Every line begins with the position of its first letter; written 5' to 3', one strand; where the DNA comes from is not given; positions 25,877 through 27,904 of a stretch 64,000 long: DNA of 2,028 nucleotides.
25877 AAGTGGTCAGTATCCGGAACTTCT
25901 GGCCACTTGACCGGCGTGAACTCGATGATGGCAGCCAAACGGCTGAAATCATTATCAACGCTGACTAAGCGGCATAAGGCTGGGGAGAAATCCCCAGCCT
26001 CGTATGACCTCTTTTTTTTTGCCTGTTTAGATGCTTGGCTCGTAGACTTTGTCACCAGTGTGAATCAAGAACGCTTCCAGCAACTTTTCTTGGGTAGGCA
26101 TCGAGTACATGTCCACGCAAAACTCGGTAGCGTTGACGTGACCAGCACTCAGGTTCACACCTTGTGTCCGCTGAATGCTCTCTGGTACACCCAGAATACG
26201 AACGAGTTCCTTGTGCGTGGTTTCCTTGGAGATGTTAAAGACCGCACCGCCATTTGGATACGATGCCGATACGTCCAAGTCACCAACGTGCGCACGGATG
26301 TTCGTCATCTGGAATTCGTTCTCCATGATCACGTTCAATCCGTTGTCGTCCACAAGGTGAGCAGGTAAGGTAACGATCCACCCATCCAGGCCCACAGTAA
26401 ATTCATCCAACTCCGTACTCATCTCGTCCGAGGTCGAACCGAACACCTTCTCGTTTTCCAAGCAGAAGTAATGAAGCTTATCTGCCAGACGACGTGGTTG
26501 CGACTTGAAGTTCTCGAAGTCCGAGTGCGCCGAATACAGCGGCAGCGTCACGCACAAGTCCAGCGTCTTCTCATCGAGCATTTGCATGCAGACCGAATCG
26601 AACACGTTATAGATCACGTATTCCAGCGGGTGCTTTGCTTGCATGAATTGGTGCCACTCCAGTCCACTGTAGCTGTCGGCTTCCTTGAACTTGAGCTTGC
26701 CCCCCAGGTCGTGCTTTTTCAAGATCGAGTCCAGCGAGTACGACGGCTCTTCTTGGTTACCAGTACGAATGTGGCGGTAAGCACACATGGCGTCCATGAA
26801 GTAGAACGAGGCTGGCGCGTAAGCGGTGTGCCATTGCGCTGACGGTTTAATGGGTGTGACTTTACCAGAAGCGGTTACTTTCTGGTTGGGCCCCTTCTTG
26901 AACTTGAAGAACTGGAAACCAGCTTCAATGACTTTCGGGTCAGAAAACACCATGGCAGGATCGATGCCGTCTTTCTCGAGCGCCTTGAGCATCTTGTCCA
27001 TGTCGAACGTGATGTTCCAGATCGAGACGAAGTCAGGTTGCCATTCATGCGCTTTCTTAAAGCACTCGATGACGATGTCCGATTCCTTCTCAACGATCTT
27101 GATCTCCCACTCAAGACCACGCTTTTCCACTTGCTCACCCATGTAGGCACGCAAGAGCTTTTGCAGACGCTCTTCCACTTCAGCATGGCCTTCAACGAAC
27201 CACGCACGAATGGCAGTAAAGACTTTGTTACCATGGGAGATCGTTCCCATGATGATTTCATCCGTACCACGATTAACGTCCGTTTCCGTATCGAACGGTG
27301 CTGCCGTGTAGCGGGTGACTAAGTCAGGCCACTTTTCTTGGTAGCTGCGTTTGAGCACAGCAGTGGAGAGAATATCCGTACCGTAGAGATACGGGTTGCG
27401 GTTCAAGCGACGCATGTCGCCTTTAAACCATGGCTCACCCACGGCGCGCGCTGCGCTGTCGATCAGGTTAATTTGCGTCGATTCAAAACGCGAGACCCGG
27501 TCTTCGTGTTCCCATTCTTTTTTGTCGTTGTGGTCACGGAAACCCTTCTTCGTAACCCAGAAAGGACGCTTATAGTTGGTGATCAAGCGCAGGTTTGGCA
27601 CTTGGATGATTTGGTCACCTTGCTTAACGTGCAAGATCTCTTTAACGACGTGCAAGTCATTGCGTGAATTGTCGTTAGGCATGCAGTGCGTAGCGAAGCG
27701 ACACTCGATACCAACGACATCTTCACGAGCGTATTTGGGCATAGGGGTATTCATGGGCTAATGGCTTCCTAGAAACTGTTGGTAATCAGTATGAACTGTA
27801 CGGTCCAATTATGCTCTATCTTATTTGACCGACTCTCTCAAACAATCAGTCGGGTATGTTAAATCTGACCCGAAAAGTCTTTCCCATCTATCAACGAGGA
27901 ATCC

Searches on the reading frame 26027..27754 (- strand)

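Call 64: search_protein_families(library=phrogs, proteins=[window:26027-27754:-], max_evalue=0.00001)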
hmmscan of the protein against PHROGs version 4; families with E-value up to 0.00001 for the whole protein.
window:26027-27754:- (575 aa): 3 families
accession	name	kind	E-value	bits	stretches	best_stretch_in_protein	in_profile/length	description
phrog_3011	-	DNA, RNA and nucleotide metabolism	2e-201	671.7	1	7-570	3-572/576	DNA polymerase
phrog_262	-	DNA, RNA and nucleotide metabolism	3.8e-07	29.6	1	124-512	92-421/856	DNA polymerase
phrog_2062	-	DNA, RNA and nucleotide metabolism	3.9e-06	26.7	0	208-436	167-368/502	DNA polymerase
